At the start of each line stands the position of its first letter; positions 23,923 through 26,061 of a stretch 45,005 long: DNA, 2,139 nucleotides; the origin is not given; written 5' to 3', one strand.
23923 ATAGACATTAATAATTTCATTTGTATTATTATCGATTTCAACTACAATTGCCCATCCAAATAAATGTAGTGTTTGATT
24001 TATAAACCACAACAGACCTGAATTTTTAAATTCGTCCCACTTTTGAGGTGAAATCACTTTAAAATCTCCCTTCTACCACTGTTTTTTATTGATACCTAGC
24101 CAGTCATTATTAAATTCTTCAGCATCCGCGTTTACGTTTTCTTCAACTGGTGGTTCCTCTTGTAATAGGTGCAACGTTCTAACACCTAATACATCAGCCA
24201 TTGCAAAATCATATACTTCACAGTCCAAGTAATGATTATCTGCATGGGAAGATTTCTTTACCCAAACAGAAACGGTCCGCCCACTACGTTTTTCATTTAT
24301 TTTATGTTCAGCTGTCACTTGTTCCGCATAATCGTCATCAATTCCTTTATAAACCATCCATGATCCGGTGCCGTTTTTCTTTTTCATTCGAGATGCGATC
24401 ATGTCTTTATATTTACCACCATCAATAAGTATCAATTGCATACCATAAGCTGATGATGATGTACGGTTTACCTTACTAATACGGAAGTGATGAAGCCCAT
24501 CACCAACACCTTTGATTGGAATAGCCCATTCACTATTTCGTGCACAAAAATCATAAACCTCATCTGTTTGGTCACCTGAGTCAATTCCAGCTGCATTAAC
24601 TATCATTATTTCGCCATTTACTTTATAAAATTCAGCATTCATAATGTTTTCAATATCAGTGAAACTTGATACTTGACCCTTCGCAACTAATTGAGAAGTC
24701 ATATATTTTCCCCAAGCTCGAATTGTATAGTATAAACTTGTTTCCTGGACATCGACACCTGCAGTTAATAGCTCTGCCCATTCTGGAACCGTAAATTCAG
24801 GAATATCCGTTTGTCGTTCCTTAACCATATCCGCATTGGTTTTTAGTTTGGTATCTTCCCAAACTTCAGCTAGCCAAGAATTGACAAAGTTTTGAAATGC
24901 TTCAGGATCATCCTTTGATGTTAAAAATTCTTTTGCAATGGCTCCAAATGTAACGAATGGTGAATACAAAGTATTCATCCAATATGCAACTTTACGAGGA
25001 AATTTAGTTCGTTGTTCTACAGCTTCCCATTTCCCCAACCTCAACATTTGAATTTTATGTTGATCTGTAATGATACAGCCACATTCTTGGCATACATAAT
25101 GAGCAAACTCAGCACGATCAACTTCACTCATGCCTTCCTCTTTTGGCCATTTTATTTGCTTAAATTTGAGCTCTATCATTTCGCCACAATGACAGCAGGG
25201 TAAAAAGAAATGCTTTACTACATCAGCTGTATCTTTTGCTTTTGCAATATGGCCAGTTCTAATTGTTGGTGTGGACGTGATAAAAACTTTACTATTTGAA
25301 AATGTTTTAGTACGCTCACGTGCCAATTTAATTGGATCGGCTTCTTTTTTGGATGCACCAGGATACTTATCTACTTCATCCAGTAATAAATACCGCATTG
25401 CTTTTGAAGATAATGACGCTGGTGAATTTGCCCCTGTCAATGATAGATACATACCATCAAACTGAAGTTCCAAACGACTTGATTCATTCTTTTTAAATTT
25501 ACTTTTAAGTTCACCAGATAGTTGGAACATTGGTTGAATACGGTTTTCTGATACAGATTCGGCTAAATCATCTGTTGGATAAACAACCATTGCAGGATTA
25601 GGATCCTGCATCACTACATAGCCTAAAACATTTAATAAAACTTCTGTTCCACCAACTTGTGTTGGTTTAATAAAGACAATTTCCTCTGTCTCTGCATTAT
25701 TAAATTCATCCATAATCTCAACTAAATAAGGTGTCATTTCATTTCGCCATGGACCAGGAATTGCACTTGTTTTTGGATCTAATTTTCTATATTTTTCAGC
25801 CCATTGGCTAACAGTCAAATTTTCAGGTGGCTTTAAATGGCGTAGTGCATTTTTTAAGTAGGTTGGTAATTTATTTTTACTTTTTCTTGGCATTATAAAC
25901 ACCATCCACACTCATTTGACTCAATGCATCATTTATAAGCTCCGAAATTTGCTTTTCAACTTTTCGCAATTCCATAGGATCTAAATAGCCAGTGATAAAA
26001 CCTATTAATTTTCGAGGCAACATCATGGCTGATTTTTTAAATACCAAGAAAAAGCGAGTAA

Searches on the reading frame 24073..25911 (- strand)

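Call 46: search_protein_families(library=pfam, proteins=[window:24073-25911:-], max_evalue=0.00001)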
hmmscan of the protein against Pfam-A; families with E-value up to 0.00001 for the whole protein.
window:24073-25911:- (612 aa): 2 families
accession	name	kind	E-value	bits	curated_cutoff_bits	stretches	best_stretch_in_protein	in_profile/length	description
PF05876.18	GpA_ATPase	-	5.9e-83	278.7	25.6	1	49-295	1-247/247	Phage terminase large subunit gpA, ATPase domain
PF20454.4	GpA_nuclease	-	4.7e-74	249.7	22.5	1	308-580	2-292/294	Terminase large subunit gpA, endonuclease domain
